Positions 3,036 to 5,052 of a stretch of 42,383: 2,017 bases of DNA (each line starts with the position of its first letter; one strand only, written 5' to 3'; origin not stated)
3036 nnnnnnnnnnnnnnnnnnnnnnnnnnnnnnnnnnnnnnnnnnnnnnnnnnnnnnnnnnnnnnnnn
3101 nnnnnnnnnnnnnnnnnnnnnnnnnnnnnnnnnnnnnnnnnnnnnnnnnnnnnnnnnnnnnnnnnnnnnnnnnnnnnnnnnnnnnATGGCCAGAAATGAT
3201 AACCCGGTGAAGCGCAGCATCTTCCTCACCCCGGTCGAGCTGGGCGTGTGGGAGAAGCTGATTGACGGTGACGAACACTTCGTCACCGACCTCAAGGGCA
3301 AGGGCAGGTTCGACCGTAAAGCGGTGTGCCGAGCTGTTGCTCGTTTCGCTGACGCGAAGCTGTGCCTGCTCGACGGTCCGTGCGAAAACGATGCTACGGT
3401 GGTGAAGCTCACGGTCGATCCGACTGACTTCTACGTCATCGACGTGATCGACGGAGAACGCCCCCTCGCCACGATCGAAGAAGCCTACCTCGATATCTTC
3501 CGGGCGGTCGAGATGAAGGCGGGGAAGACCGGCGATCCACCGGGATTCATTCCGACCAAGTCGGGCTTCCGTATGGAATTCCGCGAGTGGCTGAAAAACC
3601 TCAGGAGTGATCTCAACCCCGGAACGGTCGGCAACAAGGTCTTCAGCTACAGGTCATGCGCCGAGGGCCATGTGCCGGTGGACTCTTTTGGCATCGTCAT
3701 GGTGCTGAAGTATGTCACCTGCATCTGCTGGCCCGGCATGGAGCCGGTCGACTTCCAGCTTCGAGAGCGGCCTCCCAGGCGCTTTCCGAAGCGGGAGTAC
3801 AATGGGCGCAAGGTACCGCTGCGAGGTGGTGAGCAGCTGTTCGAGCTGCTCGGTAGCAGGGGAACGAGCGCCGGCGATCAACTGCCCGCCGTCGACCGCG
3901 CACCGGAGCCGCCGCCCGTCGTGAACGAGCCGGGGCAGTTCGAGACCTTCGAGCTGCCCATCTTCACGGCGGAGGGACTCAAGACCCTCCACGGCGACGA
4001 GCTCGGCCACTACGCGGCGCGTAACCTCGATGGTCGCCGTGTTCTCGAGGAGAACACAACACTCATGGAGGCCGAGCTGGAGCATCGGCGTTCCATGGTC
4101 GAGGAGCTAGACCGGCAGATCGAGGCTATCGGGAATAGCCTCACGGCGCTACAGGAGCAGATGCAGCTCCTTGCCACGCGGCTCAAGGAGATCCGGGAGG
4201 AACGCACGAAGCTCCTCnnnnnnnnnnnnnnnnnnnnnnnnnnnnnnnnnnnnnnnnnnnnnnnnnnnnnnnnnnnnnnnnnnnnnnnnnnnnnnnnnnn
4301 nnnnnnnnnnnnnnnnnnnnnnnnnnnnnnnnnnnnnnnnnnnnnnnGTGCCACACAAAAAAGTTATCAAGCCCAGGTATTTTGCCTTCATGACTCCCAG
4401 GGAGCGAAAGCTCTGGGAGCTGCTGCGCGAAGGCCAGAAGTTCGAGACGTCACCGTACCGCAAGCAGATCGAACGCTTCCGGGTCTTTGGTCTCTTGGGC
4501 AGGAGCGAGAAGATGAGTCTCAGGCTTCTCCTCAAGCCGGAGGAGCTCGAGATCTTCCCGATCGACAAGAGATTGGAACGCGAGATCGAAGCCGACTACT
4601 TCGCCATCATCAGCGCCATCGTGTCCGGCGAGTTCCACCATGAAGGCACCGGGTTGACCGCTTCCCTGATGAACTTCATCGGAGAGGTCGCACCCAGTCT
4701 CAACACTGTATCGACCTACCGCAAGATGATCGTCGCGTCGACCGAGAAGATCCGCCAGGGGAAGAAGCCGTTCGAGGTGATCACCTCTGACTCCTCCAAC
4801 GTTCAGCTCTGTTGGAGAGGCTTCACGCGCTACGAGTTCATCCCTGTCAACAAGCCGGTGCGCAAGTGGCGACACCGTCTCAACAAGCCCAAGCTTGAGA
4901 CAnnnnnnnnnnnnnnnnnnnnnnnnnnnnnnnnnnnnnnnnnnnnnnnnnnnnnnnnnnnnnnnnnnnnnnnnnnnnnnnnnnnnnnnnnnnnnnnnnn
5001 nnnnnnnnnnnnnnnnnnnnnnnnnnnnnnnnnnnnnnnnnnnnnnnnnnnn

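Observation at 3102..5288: Tandem pair of divergent GC-rich paralogs with C-terminal coiled coils, each an independent transcription unit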

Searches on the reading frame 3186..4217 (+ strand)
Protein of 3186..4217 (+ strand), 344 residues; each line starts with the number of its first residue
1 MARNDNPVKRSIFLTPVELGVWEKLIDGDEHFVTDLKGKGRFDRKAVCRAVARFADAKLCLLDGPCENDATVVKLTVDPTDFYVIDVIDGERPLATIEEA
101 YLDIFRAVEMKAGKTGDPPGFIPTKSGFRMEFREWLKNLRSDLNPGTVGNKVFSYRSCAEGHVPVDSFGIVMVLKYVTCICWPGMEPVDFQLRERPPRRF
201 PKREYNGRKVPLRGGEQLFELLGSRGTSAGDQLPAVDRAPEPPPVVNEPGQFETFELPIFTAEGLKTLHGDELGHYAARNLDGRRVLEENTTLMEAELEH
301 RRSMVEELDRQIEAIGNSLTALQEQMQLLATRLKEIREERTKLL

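Call 10: search_protein_families(library=pfam, proteins=[window:3186-4217:+], max_evalue=0.1)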
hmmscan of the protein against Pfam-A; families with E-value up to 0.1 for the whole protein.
window:3186-4217:+ (344 aa): 2 families
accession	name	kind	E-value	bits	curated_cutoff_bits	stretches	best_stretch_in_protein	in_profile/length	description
PF04012.17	PspA_IM30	-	0.0061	16.6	33.9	1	285-338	94-147/220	PspA/IM30 family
PF16566.10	CREPT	-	0.027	15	29.3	1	280-343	53-116/147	Cell-cycle alteration and expression-elevated protein in tumour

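Call 11: search_protein_families(library=phrogs, proteins=[window:3186-4217:+], max_evalue=0.1)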
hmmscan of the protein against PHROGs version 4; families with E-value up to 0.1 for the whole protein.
window:3186-4217:+ (344 aa): 2 families
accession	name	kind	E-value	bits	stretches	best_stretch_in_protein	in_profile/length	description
phrog_9306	-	unknown function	0.073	13.5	0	59-112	65-115/266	-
phrog_10546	-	unknown function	0.099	13.9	0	277-343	49-115/186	-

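Call 16: find_homologous_proteins(query=window:3186-4217:+, max_evalue=0.001)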
Query window:3186-4217:+ (344 aa): 1 proteins with E <= 0.001 among 2590 candidates.
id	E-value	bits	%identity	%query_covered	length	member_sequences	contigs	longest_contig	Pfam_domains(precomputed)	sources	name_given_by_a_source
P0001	1.9e-232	788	100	100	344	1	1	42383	-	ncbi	-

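Call 20: find_encoding_contigs(protein=P0001, flank=10000, max_places=6)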
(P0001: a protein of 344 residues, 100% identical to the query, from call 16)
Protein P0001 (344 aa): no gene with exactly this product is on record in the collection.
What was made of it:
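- Tried and rejected: The exact-protein contig look-up for A failed (call 20).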

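Call 26: search_protein_representatives(protein=window:3186-4217:+)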
Query: 344 residues. Proteins with E-value up to 0.001 (for the whole library): 2; up to 1e-10: 1; up to 1e-30: 1. The best 2 are listed.
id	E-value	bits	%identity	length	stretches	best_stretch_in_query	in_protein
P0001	6.1e-233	788.2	100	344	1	1-344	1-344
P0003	7.8e-07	44.7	39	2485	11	195-262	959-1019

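Call 27: search_dna_similar(query=window:3186-4217:+, collection=phages, mode=protein, max_evalue=0.01)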
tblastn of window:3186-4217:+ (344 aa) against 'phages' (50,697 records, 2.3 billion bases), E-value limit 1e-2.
No match.

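Call 39: find_homologous_proteins(query=A1, max_evalue=0.01)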
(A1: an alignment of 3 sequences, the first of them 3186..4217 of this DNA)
Query A1 (3 sequences) (344 aa, profile of the alignment): 1 proteins with E <= 0.01 among 7952 candidates.
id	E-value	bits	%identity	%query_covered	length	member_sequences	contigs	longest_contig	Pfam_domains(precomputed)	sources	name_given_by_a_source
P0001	2.4e-143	495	100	100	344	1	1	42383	-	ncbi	-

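Call 40: find_related_loci(query=A1, collection=metagenome_contigs, flank=10000)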
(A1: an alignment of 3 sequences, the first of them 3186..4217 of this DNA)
Query A1 (344 aa) in metagenome_contigs; peptide patterns used: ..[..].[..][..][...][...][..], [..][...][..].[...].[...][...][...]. (x = any residue, [..] = any of these).
131 stretches matched a pattern, but none encodes a relative of the query by tblastn (E <= 1e-3).
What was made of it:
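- Tried and rejected: A metagenome pattern scan found none (call 40).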

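Call 41: find_related_loci(query=A1, collection=viral_contigs, flank=10000)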
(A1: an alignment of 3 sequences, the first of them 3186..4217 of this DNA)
Query A1 (344 aa) in viral_contigs; peptide patterns used: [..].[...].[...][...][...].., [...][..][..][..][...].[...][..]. (x = any residue, [..] = any of these).
73 stretches matched a pattern, but none encodes a relative of the query by tblastn (E <= 1e-3).

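Call 63: search_solved_structures(query=A1, max_evalue=10)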
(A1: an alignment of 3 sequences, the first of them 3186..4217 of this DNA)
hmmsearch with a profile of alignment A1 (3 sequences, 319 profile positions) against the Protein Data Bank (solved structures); distinct sequences matched with E-value up to 10: 46.
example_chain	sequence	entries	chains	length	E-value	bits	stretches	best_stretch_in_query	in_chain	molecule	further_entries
2zqm_A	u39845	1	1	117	0.046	16.2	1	274-312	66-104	Prefoldin beta subunit 1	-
9y5f_A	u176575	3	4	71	0.22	14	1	267-311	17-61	rv-SNARE/sc-t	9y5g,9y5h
8i3e_A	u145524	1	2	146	0.44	13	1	258-313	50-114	ELKS/Rab6-interacting/CAST family member 1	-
9udh_A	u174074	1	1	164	0.5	12.8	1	81-156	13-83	lytic transglycosidase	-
9hzm_A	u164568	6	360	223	0.56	12.7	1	258-310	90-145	Chloroplast membrane-associated 30 kD protein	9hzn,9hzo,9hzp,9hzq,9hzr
9m46_A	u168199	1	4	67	0.61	12.5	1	268-307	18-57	IQ motif and SEC7 domain-containing protein 2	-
1tfd_A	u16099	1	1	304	0.64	12.5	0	17-49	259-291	TRANSFERRIN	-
1co1_A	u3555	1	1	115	0.68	12.4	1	34-68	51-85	CORE BINDING FACTOR ALPHA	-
8sdi_A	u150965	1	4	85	0.68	12.4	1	244-312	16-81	Tripartite motif-containing protein 45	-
1hjb_C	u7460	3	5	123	0.76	12.2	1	34-68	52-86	RUNT-RELATED TRANSCRIPTION FACTOR 1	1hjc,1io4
3wu1_A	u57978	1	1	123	0.77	12.2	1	34-68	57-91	Runt-related transcription factor 1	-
1cmo_A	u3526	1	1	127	0.82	12.1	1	34-68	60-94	POLYOMAVIRUS ENHANCER BINDING PROTEIN 2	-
1ljm_A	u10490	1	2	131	0.87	12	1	34-68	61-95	RUNX1 transcription factor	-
1e50_A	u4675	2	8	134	0.9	12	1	34-68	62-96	CORE-BINDING FACTOR ALPHA SUBUNIT | CORE-BINDING FACTOR ALPHA SUBUNIT1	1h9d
2j6w_A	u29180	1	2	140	0.95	11.9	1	34-68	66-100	RUNT-RELATED TRANSCRIPTION FACTOR 1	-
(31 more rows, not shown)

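Call 66: search_protein_families(library=padloc, proteins=[window:3186-4217:+], max_evalue=1)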
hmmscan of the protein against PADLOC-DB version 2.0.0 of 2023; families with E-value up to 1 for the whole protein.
window:3186-4217:+ (344 aa): 1 family
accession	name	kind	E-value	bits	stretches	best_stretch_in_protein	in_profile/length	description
PDLC03863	LmuB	-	0.052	10.2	1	286-340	338-392/610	-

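Call 67: search_protein_families(library=ncbifam, proteins=[window:3186-4217:+], max_evalue=1)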
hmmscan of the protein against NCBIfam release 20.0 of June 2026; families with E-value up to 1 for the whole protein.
window:3186-4217:+ (344 aa): 3 families
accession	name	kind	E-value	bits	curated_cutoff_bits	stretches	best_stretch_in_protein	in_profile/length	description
NF050149.1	RiPP_bind_ApyI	equivalog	0.013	14.8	200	0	70-98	204-232/260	RiPP maturation protein ApyI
NF038218.1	IcmG_DotF_IVB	equivalog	0.037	13.7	200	1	286-338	121-173/266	type IVB secretion system protein IcmG/DotF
NF033885.1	conj_TraP_IncI1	equivalog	0.12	12.1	135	1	287-339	84-136/217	conjugal transfer protein TraP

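Call 86: predict_structure(alignment_id=A7)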
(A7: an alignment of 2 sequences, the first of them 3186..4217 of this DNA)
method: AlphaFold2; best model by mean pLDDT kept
length: 344 residues; sequences in the alignment: 2
mean_pLDDT: 45.4   pTM: 0.22
mean pLDDT of the five models: 45.4, 45.2, 43.1, 42.2, 40.5
residues with pLDDT >= 90: 41; 70-90: 20; 50-70: 26; < 50: 257
segments of 3 or more residues with pLDDT < 50: 1-19, 26-42, 55-105, 107-270, 272-277
pLDDT, mean of each block of 10 residues (from residue 1): 26 43 46 38 51 47 34 29 30 41 47 43 34 41 31 37 35 29 27 23 29 24 22 29 36 31 42 48 70 86 94 95 95 95 86
secondary structure, 60 per line:
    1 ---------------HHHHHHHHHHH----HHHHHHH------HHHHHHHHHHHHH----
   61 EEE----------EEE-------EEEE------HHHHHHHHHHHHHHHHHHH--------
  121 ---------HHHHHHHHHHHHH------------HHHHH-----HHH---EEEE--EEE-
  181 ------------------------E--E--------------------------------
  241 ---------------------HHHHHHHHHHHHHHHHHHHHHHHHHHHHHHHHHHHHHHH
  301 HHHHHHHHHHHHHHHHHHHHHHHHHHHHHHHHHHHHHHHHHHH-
elements in order: H16-26 H31-37 H44-56 E61-63 E74-76 E84-87 H94-112 H130-142 H155-159 E171-174 E177-179 H262-343
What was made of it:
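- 3186..3800 (+): A N-terminal alpha/beta region (aa 1-205). It carries the family-conserved positions P16, E18, W22, E23, R53, F54, C181, W182, G184 and F190. Secondary-structure order is H-H-H-beta-beta twice, but pLDDT is below 50 (call 86).
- On KfrA-like plasmid proteins: The helix covers only about 80 of 344 aa in A (call 86).
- On Leucine-zipper coiled coil (structural class): The A helix has pLDDT 86-95 (call 86).
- Checked: AlphaFold predicts one helix over A 262-343, with pLDDT 86-95 over the last 60 residues or so (call 86).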

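Call 92: search_dna_similar(query=window:3186-4217:+, collection=plasmids, mode=protein, max_evalue=0.01)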
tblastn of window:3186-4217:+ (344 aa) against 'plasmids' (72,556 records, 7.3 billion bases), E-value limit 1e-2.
No match.

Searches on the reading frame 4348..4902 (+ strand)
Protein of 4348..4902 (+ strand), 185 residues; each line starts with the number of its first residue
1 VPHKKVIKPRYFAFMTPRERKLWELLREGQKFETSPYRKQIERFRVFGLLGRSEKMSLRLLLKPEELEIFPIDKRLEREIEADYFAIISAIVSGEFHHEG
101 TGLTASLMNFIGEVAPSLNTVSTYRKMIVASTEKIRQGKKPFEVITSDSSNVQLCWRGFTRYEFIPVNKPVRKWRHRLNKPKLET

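Call 61: predict_structure(alignment_id=A5)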
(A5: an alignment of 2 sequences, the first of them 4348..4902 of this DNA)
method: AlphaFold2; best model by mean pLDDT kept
length: 185 residues; sequences in the alignment: 2
mean_pLDDT: 44.4   pTM: 0.39
mean pLDDT of the five models: 44.4, 41.6, 41.0, 39.6, 36.4
residues with pLDDT >= 90: 0; 70-90: 1; 50-70: 57; < 50: 127
segments of 3 or more residues with pLDDT < 50: 1-15, 25-34, 36-76, 120-139, 145-152, 157-185
pLDDT, mean of each block of 10 residues (from residue 1): 33 44 48 46 36 33 34 46 56 55 60 62 32 47 45 47 40 38 41
secondary structure, 60 per line:
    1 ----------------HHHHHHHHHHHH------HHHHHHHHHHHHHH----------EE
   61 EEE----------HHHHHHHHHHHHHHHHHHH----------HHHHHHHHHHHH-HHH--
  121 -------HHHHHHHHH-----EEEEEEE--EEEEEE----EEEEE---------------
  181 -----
elements in order: H17-28 H35-48 E59-63 H74-92 H103-114 H128-136 E142-148 E151-156 E161-165
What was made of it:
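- On HTH / winged-helix DNA-binding regulators: The secondary-structure order H-H-H-beta-beta appears twice in the A and B models, but pLDDT is below 50 (calls 61, 86).
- Secondary-structure order H-H-H-beta-beta twice in both the A and the B models: calls 61, 86. Both AlphaFold models have pLDDT about 45 over the N-terminal region, so the winged-helix reading rests on secondary-structure order alone (calls 61, 86).
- Tried and rejected: The N-terminal region stayed at pLDDT about 45 (calls 61, 86).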

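Call 83: fold_search(model_id=the predicted structure, library=pdb)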
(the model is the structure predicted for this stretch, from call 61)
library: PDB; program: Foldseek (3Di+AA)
matches with E <= 10: 230; with E <= 0.001: 0
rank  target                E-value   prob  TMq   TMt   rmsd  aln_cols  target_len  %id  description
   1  5ejk_H                5.4e-01  0.09  0.17  0.13  19.5       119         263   14  Crystal structure of the Rous sarcoma virus intasome (released 2016-02-17)
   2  7jn3_G                6.9e-01  0.09  0.18  0.16  17.9       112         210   12  Cryo-EM structure of Rous sarcoma virus cleaved synaptic complex (CSC) with HIV-1 integrase strand transfer inhibitor  (released 2021-03-17)
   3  9lwm_B                1.1e+00  0.04  0.12  0.04  19.2        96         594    8  Crystal structure of reduced state of the thioredoxin gluthathione reductase from Schistosoma japonicum SjTGR-WT (released 2026-02-18)
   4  9o4k_A                1.4e+00  0.04  0.15  0.08  14.6       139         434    9  Cryo-EM Structure of the Arabidopsis GA3-GID1A-RGA-SLY1-ASK1 Complex (released 2025-07-23)
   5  4z9m_H                1.4e+00  0.04  0.13  0.08  13.1       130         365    9  Crystal structure of human sarcomeric mitochondrial creatine kinase (released 2015-04-22)
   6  3lhx_A                1.5e+00  0.25  0.21  0.13   7.1        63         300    6  Crystal structure of a Ketodeoxygluconokinase (kdgk) from Shigella flexneri (released 2010-03-02)
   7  7p0x_C                1.5e+00  0.04  0.12  0.05  19.8        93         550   10  Crystal structure of Thioredoxin reductase from Brugia Malayi (released 2022-04-06)
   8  6ehr_G                1.5e+00  0.03  0.13  0.16  13.7       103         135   14  The crystal structure of the human LAMTOR-RagA CTD-RagC CTD complex (released 2017-10-04)
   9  8alo_B                1.6e+00  0.11  0.13  0.16  11.9        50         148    6  Heterodimer formation of sensory domains of Vibrio cholerae regulators ToxR and ToxS (released 2023-09-13)
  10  3a2k_A                1.6e+00  0.06  0.15  0.07  14.0       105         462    8  Crystal structure of TilS complexed with tRNA (released 2009-10-20)
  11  1wql_B                1.6e+00  0.05  0.15  0.15  17.7       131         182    9  Cumene dioxygenase (cumA1A2) from Pseudomonas fluorescens IP01 (released 2005-03-29)
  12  9lwm_A                1.6e+00  0.03  0.12  0.04  19.2        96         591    8  Crystal structure of reduced state of the thioredoxin gluthathione reductase from Schistosoma japonicum SjTGR-WT (released 2026-02-18)
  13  7q2y_C                1.7e+00  0.04  0.19  0.14  21.5       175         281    7  Cryo-EM structure of clamped S.cerevisiae condensin-DNA complex (form II) (released 2022-03-23)
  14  7put_C                1.7e+00  0.03  0.12  0.05  20.2        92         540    8  Crystal structure of Thioredoxin Reductase from Brugia Malayi in complex with NADP(H) (released 2022-04-06)
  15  7et3_h                1.7e+00  0.02  0.12  0.09  17.9       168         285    8  C5 portal vertex in the enveloped virion capsid (released 2021-07-14)
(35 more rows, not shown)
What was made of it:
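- Foldseek on the poor model is uninformative (call 83).
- Tried and rejected: Foldseek on that model was meaningless (call 83).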
